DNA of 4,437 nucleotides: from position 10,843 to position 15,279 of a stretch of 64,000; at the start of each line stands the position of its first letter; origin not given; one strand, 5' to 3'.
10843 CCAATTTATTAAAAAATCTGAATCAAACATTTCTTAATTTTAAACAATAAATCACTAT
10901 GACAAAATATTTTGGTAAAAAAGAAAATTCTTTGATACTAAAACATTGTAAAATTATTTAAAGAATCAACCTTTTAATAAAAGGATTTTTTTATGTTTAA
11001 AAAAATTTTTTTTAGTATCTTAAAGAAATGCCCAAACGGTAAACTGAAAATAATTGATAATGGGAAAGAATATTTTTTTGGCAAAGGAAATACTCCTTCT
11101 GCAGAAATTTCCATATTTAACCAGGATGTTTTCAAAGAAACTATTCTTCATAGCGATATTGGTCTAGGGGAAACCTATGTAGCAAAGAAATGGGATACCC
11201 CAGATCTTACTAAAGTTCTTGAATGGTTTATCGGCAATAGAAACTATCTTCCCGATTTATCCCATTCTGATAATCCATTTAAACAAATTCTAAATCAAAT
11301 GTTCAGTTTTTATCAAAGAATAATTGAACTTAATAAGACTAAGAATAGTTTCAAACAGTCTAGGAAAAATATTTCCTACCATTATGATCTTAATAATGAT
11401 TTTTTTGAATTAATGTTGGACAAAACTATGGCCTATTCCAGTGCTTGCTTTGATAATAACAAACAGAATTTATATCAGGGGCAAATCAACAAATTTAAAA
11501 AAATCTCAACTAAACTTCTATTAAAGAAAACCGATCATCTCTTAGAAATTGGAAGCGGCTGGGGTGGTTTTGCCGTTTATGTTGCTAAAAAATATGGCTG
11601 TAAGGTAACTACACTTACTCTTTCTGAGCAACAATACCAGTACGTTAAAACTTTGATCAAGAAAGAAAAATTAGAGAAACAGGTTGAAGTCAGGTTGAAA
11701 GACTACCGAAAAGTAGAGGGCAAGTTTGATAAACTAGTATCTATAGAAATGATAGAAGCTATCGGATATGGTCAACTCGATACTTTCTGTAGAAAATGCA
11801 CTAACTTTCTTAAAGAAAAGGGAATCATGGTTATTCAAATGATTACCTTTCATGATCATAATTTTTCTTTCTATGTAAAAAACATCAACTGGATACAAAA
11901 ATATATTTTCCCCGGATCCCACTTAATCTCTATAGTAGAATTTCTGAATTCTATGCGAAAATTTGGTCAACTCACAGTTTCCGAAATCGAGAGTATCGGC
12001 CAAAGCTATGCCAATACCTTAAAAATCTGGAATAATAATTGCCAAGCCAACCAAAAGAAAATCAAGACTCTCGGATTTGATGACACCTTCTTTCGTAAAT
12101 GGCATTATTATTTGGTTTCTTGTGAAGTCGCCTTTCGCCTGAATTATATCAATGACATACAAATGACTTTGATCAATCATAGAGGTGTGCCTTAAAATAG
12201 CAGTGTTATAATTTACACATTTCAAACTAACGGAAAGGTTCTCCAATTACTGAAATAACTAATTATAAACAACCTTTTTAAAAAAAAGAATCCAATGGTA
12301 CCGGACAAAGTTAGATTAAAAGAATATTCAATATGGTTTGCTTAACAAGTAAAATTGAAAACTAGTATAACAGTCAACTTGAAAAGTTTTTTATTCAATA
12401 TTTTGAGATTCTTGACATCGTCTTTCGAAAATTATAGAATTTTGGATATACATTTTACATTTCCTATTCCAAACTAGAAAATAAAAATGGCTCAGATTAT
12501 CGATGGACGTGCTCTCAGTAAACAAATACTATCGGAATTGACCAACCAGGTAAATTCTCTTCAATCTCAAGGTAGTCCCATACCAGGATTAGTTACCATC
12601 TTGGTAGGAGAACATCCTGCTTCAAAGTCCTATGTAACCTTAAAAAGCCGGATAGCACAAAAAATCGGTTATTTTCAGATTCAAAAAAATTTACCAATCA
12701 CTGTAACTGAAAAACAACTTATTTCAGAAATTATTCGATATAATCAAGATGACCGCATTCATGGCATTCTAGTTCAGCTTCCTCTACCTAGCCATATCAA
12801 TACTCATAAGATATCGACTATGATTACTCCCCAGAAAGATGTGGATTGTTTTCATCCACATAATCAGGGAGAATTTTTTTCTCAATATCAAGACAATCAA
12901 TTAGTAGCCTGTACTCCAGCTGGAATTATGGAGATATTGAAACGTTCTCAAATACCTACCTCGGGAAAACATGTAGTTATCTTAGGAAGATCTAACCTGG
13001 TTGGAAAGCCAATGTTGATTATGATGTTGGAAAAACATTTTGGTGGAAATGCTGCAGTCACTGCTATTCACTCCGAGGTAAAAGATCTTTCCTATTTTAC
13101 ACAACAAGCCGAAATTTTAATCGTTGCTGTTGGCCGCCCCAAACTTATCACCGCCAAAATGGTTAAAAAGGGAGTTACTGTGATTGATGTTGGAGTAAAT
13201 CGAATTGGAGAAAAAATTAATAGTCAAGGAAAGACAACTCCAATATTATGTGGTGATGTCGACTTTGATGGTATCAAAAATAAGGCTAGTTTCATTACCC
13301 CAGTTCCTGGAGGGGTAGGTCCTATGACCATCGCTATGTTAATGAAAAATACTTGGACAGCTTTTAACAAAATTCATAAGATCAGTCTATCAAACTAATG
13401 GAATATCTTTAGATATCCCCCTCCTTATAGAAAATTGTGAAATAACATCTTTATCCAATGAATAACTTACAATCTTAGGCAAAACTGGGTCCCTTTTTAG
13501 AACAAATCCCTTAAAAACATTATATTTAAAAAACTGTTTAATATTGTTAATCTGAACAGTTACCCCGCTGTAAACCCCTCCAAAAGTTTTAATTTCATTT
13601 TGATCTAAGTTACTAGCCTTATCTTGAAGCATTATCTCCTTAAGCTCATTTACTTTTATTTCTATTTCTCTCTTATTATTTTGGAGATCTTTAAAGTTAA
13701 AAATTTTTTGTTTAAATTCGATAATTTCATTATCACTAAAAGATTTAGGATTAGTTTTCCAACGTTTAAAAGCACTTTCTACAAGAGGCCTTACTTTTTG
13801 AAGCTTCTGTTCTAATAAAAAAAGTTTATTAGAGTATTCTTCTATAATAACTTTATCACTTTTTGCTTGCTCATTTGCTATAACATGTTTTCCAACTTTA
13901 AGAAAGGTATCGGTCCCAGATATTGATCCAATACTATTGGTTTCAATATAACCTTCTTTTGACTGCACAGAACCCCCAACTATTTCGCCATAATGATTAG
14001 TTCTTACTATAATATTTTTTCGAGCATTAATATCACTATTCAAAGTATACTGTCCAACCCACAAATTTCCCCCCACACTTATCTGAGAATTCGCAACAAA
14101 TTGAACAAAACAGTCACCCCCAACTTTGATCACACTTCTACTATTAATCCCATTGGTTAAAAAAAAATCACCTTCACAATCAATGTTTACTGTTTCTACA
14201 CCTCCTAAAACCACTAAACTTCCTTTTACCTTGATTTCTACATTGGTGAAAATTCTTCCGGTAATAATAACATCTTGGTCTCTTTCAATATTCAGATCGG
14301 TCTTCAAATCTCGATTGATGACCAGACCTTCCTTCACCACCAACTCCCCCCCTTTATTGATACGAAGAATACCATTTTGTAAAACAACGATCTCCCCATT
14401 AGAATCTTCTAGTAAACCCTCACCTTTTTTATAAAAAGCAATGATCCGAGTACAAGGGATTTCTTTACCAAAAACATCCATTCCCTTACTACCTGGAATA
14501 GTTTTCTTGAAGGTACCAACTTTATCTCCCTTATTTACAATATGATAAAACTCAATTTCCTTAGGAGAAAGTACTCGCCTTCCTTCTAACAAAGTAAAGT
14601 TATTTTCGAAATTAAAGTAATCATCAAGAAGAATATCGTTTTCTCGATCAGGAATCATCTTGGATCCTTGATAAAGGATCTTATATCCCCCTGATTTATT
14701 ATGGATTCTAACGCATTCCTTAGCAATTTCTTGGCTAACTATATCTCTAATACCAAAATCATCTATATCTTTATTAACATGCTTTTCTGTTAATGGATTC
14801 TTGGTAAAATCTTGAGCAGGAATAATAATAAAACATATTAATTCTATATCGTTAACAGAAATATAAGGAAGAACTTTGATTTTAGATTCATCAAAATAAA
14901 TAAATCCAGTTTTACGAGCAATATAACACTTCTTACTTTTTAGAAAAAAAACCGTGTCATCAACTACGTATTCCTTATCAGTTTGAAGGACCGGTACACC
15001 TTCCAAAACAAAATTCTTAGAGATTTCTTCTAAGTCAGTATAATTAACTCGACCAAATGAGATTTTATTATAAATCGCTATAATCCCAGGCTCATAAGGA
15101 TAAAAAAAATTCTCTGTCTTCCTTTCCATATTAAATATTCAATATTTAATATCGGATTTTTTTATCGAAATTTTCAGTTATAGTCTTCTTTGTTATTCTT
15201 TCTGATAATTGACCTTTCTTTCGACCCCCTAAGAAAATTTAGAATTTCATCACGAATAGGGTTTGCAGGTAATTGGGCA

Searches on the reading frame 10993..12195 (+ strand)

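Call 8: search_protein_families(library=pfam, proteins=[window:10993-12195:+], max_evalue=0.01)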
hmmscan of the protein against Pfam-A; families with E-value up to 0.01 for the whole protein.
window:10993-12195:+ (400 aa): 12 families
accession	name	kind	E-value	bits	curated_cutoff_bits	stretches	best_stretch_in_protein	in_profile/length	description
PF02353.26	CMAS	-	7.7e-78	262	27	1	121-390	4-272/273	Mycolic acid cyclopropane synthetase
PF13649.12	Methyltransf_25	-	1.4e-09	38.9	27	1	184-277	2-97/97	Methyltransferase domain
PF08241.18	Methyltransf_11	-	2e-08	35.2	21.2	1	184-281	1-95/95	Methyltransferase domain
PF08242.18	Methyltransf_12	-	2.2e-06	28.7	30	1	184-278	1-97/98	Methyltransferase domain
PF13847.12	Methyltransf_31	-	1.7e-05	25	27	1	178-285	2-113/145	Methyltransferase domain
PF02475.24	TRM5-TYW2_MTfase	-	0.00018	21.9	28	1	176-279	33-133/164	TRM5/TYW2 methyltransferase domain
PF05175.20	MTS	-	0.00039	20.6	23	1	176-281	23-138/170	Methyltransferase small domain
PF13489.12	Methyltransf_23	-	0.00045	20.4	27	1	174-288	15-123/164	Methyltransferase domain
PF05891.18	Methyltransf_PK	-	0.0007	19.6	27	1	175-282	51-160/218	AdoMet dependent proline di-methyltransferase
PF01728.25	FtsJ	-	0.00073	19.9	24.1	1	167-233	8-75/181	FtsJ-like methyltransferase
PF00398.26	RrnaAD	-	0.00088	18.9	24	1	168-242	19-89/263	Ribosomal RNA adenine dimethylase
PF06080.18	DUF938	-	0.0011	19.2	27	1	176-281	22-137/202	Protein of unknown function (DUF938)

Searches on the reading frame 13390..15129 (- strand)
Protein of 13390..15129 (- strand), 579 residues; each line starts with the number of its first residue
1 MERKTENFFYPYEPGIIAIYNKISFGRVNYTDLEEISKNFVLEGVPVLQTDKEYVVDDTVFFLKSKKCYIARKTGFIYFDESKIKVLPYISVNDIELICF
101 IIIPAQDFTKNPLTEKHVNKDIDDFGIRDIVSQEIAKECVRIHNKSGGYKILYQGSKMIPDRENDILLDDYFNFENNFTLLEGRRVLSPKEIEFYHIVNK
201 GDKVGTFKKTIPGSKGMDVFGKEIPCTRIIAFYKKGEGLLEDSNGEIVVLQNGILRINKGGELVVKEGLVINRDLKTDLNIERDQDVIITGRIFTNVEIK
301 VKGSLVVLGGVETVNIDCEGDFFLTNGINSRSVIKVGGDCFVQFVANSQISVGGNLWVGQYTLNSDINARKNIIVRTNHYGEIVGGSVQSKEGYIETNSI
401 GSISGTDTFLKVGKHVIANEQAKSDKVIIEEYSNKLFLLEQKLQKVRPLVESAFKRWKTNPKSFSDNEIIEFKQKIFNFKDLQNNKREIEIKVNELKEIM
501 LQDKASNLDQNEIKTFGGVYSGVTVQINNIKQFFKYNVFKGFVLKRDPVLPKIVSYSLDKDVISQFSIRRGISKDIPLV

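Call 28: search_protein_families(library=ncbifam, proteins=[window:13390-15129:-], max_evalue=0.001)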
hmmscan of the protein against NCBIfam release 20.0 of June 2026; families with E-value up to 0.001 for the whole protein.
window:13390-15129:- (579 aa): 1 family
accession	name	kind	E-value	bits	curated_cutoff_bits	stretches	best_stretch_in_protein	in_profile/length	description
NF001819.0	PRK00556.1-3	equivalog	3.4e-06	26.7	273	1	264-334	91-160/197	septum site-determining protein MinC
